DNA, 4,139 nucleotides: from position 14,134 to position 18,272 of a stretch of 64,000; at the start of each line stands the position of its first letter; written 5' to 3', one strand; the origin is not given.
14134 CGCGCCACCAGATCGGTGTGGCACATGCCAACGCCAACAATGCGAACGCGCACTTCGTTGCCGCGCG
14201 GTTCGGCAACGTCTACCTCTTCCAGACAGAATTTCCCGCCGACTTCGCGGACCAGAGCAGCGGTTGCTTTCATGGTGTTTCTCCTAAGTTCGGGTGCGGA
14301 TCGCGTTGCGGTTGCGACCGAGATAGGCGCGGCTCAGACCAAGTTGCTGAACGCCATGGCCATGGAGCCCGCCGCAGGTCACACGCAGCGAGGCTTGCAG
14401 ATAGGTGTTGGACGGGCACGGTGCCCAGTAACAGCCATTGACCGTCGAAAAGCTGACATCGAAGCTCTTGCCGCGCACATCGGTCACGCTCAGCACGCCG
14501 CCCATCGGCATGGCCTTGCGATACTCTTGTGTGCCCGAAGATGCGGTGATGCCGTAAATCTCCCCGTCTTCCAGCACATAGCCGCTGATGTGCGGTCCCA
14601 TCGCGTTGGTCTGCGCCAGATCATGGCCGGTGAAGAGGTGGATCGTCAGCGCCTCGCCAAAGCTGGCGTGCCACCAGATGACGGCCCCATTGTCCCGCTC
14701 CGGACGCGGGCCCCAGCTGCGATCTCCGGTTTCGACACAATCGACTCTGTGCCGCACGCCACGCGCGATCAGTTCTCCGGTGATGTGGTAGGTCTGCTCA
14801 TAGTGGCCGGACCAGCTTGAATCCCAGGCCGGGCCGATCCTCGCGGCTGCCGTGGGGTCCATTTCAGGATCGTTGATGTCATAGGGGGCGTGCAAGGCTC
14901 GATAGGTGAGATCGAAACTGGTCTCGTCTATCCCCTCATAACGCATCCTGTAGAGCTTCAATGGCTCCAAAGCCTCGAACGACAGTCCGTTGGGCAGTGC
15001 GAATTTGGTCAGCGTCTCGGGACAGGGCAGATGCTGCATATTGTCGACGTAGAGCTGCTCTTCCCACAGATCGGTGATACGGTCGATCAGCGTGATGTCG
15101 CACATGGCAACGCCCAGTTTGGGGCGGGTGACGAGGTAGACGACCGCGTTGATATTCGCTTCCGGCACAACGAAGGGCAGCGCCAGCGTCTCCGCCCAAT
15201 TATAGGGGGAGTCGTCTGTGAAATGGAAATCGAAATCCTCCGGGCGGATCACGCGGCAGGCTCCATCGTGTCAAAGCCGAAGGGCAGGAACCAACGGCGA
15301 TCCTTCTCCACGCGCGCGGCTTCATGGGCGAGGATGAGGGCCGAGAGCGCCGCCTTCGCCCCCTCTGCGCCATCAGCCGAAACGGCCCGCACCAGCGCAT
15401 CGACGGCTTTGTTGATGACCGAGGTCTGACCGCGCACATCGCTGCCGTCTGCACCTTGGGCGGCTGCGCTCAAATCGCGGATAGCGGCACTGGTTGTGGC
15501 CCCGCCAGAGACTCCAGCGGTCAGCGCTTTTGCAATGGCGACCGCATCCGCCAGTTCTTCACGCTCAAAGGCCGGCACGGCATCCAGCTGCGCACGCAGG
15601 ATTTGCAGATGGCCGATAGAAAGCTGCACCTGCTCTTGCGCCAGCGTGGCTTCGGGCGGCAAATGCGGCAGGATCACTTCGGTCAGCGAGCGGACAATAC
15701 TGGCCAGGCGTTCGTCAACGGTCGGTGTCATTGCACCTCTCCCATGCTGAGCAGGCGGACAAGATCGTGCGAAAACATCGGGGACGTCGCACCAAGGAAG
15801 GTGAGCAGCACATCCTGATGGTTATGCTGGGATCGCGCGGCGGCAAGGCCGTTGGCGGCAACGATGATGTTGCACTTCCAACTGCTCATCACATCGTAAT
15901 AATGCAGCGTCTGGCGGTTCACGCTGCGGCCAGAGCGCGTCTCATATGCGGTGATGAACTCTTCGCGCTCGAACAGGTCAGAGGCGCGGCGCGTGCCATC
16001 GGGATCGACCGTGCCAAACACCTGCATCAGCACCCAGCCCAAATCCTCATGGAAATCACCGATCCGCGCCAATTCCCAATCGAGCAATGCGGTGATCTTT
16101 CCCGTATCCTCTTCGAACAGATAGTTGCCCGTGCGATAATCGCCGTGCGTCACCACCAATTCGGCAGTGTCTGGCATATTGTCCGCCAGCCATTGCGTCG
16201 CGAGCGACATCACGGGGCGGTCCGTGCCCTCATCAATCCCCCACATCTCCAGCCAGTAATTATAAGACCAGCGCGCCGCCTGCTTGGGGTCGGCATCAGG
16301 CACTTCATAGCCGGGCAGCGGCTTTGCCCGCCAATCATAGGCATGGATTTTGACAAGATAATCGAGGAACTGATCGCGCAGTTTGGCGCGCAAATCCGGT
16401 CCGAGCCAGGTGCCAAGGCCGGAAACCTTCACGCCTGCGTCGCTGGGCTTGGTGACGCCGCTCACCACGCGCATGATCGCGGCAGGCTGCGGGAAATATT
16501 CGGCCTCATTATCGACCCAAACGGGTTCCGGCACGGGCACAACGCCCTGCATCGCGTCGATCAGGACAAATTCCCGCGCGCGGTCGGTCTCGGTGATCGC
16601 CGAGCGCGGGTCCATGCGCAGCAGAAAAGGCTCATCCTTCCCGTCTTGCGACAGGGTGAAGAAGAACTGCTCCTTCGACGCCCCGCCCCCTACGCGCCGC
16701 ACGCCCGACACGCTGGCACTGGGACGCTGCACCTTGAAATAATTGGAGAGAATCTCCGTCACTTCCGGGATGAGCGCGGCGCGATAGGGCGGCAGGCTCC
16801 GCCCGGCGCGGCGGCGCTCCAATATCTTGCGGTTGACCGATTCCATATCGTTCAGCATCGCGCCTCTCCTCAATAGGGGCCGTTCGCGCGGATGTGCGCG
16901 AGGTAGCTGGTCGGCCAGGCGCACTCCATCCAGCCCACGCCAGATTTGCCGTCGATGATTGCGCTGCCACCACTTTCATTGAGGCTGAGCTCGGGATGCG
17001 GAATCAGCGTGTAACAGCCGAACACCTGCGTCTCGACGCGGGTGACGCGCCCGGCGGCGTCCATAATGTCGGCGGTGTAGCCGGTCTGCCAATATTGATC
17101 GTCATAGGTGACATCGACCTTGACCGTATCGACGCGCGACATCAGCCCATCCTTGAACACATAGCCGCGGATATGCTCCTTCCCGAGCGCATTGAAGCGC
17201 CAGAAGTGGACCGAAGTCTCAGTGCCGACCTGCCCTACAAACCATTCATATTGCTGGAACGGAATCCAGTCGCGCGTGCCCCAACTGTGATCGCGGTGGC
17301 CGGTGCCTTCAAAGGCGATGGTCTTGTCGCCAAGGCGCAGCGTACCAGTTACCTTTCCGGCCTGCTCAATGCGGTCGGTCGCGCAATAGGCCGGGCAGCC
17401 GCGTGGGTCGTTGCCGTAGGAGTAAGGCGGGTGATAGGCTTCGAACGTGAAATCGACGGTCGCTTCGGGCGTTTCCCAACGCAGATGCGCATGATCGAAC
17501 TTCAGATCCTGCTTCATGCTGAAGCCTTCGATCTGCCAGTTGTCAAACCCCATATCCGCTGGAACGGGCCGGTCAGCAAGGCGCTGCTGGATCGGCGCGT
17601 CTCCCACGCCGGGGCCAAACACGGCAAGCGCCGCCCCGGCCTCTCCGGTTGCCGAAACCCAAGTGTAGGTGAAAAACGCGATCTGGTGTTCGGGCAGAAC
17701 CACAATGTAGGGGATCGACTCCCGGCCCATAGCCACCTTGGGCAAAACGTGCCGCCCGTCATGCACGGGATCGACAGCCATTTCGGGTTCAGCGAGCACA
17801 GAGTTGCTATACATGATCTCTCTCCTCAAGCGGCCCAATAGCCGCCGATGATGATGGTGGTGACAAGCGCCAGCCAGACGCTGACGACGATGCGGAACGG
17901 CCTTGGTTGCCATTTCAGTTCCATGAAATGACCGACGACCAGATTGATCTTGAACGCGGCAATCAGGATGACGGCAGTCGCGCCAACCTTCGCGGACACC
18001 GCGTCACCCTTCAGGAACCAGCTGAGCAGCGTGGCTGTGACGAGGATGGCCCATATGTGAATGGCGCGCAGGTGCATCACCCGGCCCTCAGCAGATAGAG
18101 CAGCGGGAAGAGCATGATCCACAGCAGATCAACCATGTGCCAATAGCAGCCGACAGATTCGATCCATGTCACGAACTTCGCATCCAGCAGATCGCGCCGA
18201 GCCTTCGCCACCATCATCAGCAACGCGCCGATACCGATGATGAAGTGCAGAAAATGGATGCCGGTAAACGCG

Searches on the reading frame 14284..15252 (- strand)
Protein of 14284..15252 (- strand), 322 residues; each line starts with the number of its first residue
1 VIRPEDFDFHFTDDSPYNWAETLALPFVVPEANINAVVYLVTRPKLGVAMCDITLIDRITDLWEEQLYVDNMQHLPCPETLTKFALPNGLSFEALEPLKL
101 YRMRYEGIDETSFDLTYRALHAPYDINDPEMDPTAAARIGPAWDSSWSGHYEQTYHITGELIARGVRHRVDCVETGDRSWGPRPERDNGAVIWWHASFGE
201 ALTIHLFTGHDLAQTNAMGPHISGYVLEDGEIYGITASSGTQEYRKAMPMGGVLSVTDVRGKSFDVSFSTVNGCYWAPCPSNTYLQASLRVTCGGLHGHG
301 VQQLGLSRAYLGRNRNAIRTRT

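Call 3: search_protein_families(library=pfam, proteins=[window:14284-15252:-], max_evalue=0.01)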
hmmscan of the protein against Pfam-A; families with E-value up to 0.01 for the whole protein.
window:14284-15252:- (322 aa): 1 family
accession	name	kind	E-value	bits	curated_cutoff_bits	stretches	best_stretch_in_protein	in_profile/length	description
PF23212.2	DUF7064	-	1.2e-10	42.2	24.7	1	192-301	9-119/126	Domain of unknown function (DUF7064)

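Call 4: search_protein_families(library=ncbifam, proteins=[window:14284-15252:-], max_evalue=0.01)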
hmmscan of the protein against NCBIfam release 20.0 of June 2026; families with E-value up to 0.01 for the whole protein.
window:14284-15252:- (322 aa): 1 family
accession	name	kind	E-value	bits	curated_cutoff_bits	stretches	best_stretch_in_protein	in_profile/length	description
NF053593.1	Rv3169_fam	subfamily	5.4e-07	29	150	1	89-184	88-180/351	Rv3169 family protein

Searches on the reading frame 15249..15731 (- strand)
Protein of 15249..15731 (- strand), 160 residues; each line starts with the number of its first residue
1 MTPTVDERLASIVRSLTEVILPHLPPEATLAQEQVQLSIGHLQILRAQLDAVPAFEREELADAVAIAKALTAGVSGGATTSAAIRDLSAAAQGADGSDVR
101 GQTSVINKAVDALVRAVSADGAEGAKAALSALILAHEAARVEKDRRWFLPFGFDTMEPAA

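Call 3: search_protein_families(library=pfam, proteins=[window:15249-15731:-], max_evalue=0.01)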
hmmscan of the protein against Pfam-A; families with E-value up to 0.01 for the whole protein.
window:15249-15731:- (160 aa): 0 families

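Call 4: search_protein_families(library=ncbifam, proteins=[window:15249-15731:-], max_evalue=0.01)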
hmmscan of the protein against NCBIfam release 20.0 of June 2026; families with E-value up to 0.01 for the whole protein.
window:15249-15731:- (160 aa): 0 families

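Call 7: search_protein_families(library=pfam, proteins=[window:15249-15731:-], max_evalue=0.1)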
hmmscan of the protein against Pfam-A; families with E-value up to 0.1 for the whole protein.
window:15249-15731:- (160 aa): 0 families

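Call 63: search_solved_structures(query=window:15249-15731:-, max_evalue=10)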
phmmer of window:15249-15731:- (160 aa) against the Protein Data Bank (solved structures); distinct sequences matched with E-value up to 10: 4.
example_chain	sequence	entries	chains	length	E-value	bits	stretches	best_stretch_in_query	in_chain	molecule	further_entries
6tv5_A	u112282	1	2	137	0.15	15.4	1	36-92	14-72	Tubuliform spidroin 1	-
2ngr_B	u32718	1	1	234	1.5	12.3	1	23-87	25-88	PROTEIN (GTPASE ACTIVATING PROTEIN (RHG))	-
5m6x_A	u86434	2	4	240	1.5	12.2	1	23-87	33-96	Rho GTPase-activating protein 1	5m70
7qsc_A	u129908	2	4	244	1.6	12.1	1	23-87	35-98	Rho GTPase-activating protein 1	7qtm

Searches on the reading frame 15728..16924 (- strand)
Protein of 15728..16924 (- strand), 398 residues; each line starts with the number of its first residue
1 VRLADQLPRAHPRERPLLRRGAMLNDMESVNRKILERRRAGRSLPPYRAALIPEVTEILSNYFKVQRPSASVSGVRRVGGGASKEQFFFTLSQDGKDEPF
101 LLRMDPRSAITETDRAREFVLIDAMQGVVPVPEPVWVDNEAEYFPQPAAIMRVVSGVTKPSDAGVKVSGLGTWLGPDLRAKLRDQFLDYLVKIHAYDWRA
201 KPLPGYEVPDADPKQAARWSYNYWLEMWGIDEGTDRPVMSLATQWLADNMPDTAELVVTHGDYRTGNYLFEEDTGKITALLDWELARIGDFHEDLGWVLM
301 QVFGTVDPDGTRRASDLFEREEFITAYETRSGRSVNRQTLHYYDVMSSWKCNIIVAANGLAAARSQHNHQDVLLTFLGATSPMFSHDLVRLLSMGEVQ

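Call 3: search_protein_families(library=pfam, proteins=[window:15728-16924:-], max_evalue=0.01)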
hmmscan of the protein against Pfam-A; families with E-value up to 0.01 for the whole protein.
window:15728-16924:- (398 aa): 1 family
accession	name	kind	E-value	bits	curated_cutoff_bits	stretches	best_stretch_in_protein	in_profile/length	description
PF01636.29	APH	-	1.1e-30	107.6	23.2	1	75-308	2-218/239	Phosphotransferase enzyme family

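Call 4: search_protein_families(library=ncbifam, proteins=[window:15728-16924:-], max_evalue=0.01)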
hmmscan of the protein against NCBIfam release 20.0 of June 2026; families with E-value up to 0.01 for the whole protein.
window:15728-16924:- (398 aa): 12 families
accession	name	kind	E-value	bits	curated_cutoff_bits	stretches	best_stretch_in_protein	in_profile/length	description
NF033068.1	APH_3p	equivalog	2.3e-10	40.4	205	1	243-345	162-250/255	APH(3') family aminoglycoside O-phosphotransferase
TIGR02721.1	ycfN_thiK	equivalog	0.00018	20.8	299.45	1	222-301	114-188/256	thiamine kinase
NF033066.0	APH_3p_VIIIa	exception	0.00036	20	520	1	193-321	117-243/267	aminoglycoside O-phosphotransferase APH(3')-VIIIa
NF038156.1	lant_syn_V_LxmK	equivalog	0.00083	18.5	315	1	244-298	180-230/347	class V lanthionine synthetase subunit LxmK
NF000255.1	macrolide_MphF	exception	0.0012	18.4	650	0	239-305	174-238/299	Mph(F) family macrolide 2'-phosphotransferase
NF033059.2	APH_3p_I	exception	0.0012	18.3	400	1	246-308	178-237/267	APH(3')-I family aminoglycoside O-phosphotransferase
NF032897.1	APH_3p_V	exception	0.0014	18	450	1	249-299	171-221/264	APH(3')-V family aminoglycoside O-phosphotransferase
NF000254.1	macrolide_MphA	exception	0.0025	17.3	550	1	244-305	182-241/293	Mph(A) family macrolide 2'-phosphotransferase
NF032896.1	APH_3pp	equivalog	0.0039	16.7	325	1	252-318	162-229/254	APH(3'') family aminoglycoside O-phosphotransferase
NF041268.1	capreo_Cph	equivalog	0.006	16.2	390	1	208-298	136-226/285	capreomycin phosphotransferase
NF033065.0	APH_3p_IVa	exception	0.01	15.4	530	0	188-297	116-220/262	aminoglycoside O-phosphotransferase APH(3')-IVa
NF011463.0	PRK14879.1-4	equivalog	0.01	15.3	188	0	255-335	132-207/237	Kae1-associated kinase Bud32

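Call 62: search_solved_structures(query=window:15728-16924:-, max_evalue=0.01)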
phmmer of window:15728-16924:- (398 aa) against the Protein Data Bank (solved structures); distinct sequences matched with E-value up to 0.01: 10.
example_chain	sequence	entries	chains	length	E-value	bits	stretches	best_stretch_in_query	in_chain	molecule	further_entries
9o56_A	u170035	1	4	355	2.6e-19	72.5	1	53-354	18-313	Aminoglycoside phosphotransferase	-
3dxp_A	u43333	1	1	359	2.4e-12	49.5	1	75-302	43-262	putative acyl-CoA dehydrogenase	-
9fsg_A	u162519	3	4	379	3.9e-09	39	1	125-300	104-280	Aminoglycoside phosphotransferase-like protein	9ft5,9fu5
3ats_A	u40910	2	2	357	7.7e-09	38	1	123-351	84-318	Putative uncharacterized protein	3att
8v3v_A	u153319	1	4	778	7.3e-08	34.8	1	78-302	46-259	Acyl-Coenzyme A dehydrogenase family, member 11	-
8v3u_A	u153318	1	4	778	9.5e-07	31.1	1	78-302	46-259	Acyl-Coenzyme A dehydrogenase family, member 11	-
5uxb_A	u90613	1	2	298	0.00011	24.3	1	172-296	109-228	Macrolide 2'-phosphotransferase MphH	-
5uxd_A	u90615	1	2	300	0.00011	24.3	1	172-296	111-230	Macrolide 2'-phosphotransferase MphH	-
5uxc_A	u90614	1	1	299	0.00011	24.3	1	172-296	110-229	Predicted aminoglycoside phosphotransferase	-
4h05_A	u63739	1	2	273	0.0013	20.7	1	192-321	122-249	Aminoglycoside-O-phosphotransferase VIII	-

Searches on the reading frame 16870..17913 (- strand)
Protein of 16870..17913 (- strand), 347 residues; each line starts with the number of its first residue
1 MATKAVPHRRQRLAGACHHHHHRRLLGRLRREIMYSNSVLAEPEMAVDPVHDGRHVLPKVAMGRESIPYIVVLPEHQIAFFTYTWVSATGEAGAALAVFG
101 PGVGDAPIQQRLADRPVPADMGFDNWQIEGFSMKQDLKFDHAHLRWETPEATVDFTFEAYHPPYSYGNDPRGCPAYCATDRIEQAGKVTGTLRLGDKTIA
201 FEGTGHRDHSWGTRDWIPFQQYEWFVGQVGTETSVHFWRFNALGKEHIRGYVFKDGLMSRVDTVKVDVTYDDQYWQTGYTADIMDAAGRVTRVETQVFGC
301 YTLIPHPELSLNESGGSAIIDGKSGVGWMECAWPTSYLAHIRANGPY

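Call 3: search_protein_families(library=pfam, proteins=[window:16870-17913:-], max_evalue=0.01)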
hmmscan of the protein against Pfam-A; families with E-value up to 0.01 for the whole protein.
window:16870-17913:- (347 aa): 2 families
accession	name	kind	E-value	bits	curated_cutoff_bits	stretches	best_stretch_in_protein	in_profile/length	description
PF23212.2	DUF7064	-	8.6e-23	81.5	24.7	1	215-334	1-125/126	Domain of unknown function (DUF7064)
PF23213.1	DUF7065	-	4.8e-07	30.5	27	1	129-214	95-183/183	Domain of unknown function (DUF7065)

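Call 4: search_protein_families(library=ncbifam, proteins=[window:16870-17913:-], max_evalue=0.01)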
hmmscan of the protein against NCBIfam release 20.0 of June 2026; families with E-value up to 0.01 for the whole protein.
window:16870-17913:- (347 aa): 1 family
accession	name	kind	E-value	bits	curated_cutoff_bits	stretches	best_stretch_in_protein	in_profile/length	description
NF053593.1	Rv3169_fam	subfamily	1.8e-08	33.8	150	1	153-297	113-278/351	Rv3169 family protein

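Call 59: search_solved_structures(query=A4, max_evalue=10, show_alignments=2)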
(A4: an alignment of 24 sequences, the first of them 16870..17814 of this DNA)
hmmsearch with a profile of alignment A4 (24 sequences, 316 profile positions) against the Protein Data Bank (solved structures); distinct sequences matched with E-value up to 10: 2.
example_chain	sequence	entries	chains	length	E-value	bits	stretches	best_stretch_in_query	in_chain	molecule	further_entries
9fzn_A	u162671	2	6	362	8.3e-07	31.4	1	124-183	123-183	25-phosphosteroid lyase (25-PSL)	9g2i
9g4c_A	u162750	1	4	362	1.6e-05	27.2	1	124-183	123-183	25-phosphosteroid lyase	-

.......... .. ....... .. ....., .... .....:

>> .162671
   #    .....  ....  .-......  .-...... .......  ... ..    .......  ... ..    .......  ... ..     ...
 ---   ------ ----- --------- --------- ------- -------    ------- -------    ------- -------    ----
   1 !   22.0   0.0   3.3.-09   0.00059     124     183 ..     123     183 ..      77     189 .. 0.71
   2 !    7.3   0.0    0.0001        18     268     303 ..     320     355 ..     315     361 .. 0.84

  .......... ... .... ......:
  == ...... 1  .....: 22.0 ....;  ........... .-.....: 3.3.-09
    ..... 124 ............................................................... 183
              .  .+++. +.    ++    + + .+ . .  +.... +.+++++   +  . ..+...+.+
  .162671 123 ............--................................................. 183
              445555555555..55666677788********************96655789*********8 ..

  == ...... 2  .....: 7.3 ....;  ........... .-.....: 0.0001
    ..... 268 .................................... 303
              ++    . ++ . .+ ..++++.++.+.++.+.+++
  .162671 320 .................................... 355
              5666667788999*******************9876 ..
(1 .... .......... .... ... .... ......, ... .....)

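Call 88: predict_structure(alignment_id=A6)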
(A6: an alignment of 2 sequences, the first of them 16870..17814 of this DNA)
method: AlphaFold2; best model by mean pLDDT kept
length: 314 residues; sequences in the alignment: 2
mean_pLDDT: 39.2   pTM: 0.39
mean pLDDT of the five models: 39.2, 35.7, 35.2, 33.1, 27.8
residues with pLDDT >= 90: 0; 70-90: 1; 50-70: 72; < 50: 241
segments of 3 or more residues with pLDDT < 50: 1-108, 113-115, 125-161, 166-190, 195-198, 207-215, 223-225, 236-244, 264-282, 298-314
pLDDT, mean of each block of 10 residues (from residue 1): 26 23 23 30 32 29 31 24 32 41 41 50 46 33 33 45 47 31 35 51 48 49 50 45 53 63 43 32 58 50 27 28
secondary structure, 60 per line:
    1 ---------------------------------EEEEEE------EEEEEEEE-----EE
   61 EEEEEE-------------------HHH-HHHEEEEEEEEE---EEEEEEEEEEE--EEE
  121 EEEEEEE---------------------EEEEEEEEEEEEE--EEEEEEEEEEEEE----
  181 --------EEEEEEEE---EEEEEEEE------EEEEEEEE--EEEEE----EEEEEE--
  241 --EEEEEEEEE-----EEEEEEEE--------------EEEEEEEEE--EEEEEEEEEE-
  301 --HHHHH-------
elements in order: E34-39 E46-53 E59-66 E93-101 E105-115 E118-127 E149-161 E164-176 E189-196 E200-207 E214-221 E224-228 E233-238 E243-251 E257-264 E279-287 E290-299 H303-307

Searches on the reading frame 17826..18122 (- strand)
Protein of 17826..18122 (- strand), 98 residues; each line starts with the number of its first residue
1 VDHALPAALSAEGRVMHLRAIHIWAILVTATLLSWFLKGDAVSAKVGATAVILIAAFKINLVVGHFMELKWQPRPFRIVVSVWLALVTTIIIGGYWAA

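Call 3: search_protein_families(library=pfam, proteins=[window:17826-18122:-], max_evalue=0.01)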
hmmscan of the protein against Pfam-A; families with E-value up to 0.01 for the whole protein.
window:17826-18122:- (98 aa): 1 family
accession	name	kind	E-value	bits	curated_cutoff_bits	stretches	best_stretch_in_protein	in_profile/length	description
PF03626.19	COX4_pro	-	7.9e-11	42.6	28.9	1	23-92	3-72/72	Prokaryotic Cytochrome C oxidase subunit IV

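Call 4: search_protein_families(library=ncbifam, proteins=[window:17826-18122:-], max_evalue=0.01)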
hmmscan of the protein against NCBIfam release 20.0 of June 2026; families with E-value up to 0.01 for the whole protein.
window:17826-18122:- (98 aa): 1 family
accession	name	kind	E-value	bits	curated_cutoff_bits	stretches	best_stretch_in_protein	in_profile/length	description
TIGR02229.1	caa3_sub_IV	subfamily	0.0036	18.1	37.25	1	20-93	10-87/92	caa(3)-type oxidase, subunit IV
